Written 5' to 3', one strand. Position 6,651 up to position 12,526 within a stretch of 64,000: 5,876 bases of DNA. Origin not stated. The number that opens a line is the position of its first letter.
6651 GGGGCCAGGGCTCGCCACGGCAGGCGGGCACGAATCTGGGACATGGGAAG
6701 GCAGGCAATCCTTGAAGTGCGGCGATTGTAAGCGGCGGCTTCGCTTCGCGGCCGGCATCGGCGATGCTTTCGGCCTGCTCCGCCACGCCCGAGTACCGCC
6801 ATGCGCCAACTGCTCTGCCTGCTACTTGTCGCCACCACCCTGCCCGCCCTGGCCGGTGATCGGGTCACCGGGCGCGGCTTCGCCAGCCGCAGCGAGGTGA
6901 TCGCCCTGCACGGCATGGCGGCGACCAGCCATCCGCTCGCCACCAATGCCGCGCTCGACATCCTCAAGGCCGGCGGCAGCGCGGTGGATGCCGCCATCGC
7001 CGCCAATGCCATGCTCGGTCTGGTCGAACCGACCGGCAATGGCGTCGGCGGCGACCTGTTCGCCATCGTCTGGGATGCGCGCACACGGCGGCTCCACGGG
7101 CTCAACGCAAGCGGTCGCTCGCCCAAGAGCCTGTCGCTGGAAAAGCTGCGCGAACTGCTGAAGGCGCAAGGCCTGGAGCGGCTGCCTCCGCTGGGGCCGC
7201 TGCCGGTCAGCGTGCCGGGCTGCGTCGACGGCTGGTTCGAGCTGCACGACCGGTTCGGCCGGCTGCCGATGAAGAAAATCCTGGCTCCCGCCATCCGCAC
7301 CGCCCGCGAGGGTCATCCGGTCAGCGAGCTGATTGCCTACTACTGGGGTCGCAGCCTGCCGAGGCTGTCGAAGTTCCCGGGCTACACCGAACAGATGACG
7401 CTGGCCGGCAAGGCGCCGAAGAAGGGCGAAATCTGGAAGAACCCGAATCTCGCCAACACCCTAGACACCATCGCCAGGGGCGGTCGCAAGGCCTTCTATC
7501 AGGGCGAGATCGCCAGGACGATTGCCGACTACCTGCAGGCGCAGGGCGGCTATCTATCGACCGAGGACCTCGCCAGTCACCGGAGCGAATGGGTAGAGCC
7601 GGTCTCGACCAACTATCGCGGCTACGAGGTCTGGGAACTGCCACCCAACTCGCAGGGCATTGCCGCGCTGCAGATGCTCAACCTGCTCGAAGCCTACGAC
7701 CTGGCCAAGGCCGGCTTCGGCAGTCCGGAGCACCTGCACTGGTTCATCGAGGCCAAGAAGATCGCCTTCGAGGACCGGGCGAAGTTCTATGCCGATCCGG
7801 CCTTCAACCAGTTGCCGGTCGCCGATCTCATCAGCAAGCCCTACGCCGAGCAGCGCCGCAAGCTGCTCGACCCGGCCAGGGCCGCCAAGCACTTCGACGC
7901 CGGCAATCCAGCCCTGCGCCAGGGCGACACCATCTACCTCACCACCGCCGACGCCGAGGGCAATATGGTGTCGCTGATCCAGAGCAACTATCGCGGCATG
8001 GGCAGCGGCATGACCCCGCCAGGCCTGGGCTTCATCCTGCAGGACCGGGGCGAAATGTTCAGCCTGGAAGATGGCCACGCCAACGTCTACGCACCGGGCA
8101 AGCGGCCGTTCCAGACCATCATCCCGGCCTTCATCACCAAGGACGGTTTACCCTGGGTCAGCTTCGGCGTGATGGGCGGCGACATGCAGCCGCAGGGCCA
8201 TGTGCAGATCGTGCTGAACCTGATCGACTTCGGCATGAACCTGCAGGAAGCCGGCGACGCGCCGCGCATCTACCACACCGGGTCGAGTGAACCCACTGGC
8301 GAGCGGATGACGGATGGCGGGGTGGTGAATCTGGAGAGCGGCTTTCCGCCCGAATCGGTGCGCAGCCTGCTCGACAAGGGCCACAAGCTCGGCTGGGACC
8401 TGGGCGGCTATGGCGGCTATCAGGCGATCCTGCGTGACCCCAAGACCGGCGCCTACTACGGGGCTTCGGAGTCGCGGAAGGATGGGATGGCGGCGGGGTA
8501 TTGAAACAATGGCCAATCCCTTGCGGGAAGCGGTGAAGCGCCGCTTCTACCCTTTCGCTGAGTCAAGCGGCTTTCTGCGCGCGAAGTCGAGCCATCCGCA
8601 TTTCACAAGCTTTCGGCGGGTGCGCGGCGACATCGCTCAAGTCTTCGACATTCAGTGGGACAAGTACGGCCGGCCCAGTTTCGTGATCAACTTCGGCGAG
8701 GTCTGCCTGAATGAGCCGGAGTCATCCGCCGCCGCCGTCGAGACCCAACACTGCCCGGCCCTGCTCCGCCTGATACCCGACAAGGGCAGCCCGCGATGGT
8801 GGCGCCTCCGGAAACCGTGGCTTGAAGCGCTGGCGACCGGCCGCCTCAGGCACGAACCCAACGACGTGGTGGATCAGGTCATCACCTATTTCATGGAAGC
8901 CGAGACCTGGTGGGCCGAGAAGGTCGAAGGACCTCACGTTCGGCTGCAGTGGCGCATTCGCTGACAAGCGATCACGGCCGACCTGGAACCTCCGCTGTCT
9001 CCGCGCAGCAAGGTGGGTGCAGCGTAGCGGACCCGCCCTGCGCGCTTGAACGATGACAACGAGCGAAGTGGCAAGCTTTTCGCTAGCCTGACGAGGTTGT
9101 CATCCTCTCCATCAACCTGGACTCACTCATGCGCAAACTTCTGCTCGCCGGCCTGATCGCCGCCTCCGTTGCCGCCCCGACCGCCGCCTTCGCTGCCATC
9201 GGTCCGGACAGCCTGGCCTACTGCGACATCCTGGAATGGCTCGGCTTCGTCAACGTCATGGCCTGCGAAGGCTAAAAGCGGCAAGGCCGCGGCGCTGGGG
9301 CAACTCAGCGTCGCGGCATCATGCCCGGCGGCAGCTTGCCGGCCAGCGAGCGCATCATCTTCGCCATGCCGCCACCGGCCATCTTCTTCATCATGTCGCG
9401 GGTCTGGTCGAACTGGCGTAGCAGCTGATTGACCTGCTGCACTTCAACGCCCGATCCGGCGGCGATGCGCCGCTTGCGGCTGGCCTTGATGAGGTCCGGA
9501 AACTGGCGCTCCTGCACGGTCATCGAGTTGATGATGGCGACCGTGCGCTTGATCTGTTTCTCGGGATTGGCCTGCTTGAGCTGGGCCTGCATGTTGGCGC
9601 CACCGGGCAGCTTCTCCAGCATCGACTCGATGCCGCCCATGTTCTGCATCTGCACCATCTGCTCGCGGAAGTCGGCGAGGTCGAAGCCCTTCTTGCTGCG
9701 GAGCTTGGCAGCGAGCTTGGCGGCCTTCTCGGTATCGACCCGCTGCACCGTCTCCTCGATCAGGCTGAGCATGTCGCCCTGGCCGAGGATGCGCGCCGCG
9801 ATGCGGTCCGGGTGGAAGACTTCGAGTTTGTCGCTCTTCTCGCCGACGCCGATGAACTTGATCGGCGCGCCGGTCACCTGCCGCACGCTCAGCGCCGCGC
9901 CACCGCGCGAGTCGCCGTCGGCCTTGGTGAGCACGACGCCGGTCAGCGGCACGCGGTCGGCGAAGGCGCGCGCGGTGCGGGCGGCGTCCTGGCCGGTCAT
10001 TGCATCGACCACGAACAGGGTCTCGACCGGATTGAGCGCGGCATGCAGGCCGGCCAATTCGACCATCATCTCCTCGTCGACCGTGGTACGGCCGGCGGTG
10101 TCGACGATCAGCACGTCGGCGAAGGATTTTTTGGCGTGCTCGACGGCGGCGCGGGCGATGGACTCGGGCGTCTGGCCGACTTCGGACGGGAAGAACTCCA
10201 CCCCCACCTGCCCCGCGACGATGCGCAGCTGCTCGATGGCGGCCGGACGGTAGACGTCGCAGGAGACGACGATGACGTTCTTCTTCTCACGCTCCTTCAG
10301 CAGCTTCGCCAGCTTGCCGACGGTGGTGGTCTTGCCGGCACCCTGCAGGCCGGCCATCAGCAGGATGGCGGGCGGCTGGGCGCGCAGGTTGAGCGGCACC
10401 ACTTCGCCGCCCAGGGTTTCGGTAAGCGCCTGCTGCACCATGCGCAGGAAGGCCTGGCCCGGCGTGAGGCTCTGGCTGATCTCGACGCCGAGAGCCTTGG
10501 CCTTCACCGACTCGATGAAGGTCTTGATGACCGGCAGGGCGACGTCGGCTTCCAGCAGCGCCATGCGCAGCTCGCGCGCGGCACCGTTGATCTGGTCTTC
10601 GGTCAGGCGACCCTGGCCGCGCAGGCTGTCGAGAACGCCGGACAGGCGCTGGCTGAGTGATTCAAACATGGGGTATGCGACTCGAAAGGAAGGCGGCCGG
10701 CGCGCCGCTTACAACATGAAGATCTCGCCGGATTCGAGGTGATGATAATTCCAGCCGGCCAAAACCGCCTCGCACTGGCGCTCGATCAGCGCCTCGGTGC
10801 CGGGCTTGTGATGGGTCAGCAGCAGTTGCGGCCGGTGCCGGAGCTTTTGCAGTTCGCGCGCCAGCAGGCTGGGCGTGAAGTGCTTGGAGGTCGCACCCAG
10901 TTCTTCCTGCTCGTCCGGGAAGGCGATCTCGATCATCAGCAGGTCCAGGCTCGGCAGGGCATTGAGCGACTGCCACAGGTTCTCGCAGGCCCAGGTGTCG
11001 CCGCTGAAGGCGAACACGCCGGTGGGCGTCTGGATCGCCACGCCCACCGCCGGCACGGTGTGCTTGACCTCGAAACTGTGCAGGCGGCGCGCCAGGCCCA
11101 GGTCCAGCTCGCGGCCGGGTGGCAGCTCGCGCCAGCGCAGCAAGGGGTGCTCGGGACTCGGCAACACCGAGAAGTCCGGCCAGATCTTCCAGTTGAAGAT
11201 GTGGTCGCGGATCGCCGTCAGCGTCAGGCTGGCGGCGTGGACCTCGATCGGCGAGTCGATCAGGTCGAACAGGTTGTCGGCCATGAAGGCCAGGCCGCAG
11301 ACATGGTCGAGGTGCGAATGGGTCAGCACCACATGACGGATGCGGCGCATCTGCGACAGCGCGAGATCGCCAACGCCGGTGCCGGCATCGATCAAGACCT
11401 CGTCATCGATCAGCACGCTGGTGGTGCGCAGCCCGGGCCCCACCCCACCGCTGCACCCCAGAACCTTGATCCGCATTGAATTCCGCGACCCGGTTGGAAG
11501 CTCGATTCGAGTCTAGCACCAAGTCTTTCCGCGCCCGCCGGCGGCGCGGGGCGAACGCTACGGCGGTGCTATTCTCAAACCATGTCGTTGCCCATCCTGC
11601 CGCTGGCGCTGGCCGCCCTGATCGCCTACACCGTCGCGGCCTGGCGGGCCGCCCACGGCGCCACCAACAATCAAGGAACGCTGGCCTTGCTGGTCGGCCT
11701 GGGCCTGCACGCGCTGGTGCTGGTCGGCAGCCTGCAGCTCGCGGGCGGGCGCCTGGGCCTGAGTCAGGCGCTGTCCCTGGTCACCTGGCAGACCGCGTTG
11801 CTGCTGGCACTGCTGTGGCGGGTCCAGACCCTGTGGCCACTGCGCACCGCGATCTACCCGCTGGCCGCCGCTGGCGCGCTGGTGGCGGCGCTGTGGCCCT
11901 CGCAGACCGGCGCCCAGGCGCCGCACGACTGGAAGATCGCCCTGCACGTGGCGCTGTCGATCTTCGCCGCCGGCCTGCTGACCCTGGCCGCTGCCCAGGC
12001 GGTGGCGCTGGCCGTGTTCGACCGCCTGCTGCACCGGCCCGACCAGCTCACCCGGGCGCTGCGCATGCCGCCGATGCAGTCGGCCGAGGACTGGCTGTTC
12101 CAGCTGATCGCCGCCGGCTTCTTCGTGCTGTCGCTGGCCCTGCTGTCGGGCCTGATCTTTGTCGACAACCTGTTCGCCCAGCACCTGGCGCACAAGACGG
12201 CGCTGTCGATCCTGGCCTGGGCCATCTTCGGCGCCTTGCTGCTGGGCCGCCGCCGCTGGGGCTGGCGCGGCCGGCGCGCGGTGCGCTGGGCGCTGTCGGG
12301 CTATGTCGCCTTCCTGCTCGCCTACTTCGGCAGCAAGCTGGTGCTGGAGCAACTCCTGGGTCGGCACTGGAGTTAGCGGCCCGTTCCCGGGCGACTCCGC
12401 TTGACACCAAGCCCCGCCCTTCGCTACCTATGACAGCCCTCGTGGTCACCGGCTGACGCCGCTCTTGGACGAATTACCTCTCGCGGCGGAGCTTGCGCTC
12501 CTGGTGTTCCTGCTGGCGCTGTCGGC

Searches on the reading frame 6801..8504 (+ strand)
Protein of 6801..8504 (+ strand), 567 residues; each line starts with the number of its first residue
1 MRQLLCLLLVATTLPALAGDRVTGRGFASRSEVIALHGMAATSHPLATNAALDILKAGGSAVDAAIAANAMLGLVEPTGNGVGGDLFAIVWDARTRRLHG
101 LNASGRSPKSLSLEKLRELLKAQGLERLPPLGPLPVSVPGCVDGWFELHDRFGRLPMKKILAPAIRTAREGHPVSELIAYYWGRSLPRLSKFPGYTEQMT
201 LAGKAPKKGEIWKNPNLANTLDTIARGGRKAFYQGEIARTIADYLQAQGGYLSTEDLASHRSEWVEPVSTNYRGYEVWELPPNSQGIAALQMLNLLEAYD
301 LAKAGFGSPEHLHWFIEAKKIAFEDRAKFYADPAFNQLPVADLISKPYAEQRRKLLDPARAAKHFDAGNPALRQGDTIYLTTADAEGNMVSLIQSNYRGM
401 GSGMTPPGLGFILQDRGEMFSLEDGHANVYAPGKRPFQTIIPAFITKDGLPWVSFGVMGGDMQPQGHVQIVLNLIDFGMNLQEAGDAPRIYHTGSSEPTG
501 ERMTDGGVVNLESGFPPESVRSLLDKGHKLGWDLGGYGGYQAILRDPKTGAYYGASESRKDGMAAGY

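Call 9: search_protein_families(library=pfam, proteins=[window:6801-8504:+], max_evalue=0.01)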
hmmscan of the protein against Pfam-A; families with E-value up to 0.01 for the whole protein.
window:6801-8504:+ (567 aa): 1 family
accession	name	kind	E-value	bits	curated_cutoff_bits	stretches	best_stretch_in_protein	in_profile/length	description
PF01019.26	G_glu_transpept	-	8.7e-155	516.8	27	1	53-562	2-512/512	Gamma-glutamyltranspeptidase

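Call 10: search_protein_families(library=ncbifam, proteins=[window:6801-8504:+], max_evalue=0.01)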
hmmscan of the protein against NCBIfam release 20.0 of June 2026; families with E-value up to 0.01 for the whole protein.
window:6801-8504:+ (567 aa): 2 families
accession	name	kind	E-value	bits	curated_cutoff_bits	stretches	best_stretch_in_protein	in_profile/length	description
TIGR00066.1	g_glut_trans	equivalog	1e-111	374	357.85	1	38-559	1-518/518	gamma-glutamyltransferase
NF007187.0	PRK09615.1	equivalog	1.6e-76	257.8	990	1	33-567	45-581/581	gamma-glutamyltransferase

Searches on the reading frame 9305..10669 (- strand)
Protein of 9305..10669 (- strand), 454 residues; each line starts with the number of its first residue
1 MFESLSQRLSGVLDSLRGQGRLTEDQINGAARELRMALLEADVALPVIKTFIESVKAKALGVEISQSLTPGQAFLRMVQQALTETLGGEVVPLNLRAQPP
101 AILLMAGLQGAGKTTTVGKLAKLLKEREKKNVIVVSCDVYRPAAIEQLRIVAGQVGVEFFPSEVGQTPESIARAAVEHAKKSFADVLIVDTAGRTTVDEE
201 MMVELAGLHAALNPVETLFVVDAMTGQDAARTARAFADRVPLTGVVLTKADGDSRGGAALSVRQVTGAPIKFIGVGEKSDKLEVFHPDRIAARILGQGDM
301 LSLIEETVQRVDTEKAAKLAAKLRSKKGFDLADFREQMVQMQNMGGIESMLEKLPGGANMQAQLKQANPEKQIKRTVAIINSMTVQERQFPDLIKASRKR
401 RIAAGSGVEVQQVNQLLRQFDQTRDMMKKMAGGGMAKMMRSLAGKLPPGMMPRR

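Call 83: search_protein_families(library=pfam, proteins=[window:9305-10669:-], max_evalue=0.00001)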
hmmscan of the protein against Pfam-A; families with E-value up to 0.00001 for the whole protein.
window:9305-10669:- (454 aa): 5 families
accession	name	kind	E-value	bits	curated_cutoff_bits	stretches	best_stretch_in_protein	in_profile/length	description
PF00448.28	SRP54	-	2.6e-71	239.7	22.7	1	101-296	2-196/196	SRP54-type protein, GTPase domain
PF02978.25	SRP_SPB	-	3.3e-32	111.2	27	1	329-427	2-91/91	Signal peptide binding domain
PF02881.24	SRP54_N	-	1.9e-17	63.6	22.4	1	5-82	1-75/75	SRP54-type protein, helical bundle domain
PF06414.18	Zeta_toxin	-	6.8e-07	29.4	22.3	1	97-144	13-58/199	Zeta toxin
PF13401.12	AAA_22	-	4.2e-06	27.5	27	0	101-210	6-109/130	AAA domain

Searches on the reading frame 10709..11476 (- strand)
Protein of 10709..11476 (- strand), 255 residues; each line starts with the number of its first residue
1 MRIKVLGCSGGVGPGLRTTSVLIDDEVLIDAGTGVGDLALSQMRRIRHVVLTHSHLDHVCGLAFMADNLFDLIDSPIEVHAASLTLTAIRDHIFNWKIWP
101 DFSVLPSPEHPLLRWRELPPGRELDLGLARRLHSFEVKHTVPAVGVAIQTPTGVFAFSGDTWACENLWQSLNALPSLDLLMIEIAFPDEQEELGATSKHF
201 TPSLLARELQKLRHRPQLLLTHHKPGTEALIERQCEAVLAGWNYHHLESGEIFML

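Call 83: search_protein_families(library=pfam, proteins=[window:10709-11476:-], max_evalue=0.00001)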
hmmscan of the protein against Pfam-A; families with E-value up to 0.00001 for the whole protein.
window:10709-11476:- (255 aa): 3 families
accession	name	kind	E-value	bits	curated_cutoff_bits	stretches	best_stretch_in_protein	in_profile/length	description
PF12706.13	Lactamase_B_2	-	2.4e-19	70.2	27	1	27-223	3-200/200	Beta-lactamase superfamily domain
PF02112.21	PDEase_II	-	1.3e-09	38.1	23.7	1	44-103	81-142/340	cAMP phosphodiesterases class-II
PF00753.33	Lactamase_B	-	8.2e-08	32.9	22.7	1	16-161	4-150/196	Metallo-beta-lactamase superfamily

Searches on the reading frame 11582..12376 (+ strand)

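Call 83: search_protein_families(library=pfam, proteins=[window:11582-12376:+], max_evalue=0.00001)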
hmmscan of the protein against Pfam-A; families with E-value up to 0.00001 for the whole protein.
window:11582-12376:+ (264 aa): 1 family
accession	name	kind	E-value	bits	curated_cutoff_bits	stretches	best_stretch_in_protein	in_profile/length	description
PF01578.25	Cytochrom_C_asm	-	2.8e-26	92.9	29.9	1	53-258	26-211/212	Cytochrome C assembly protein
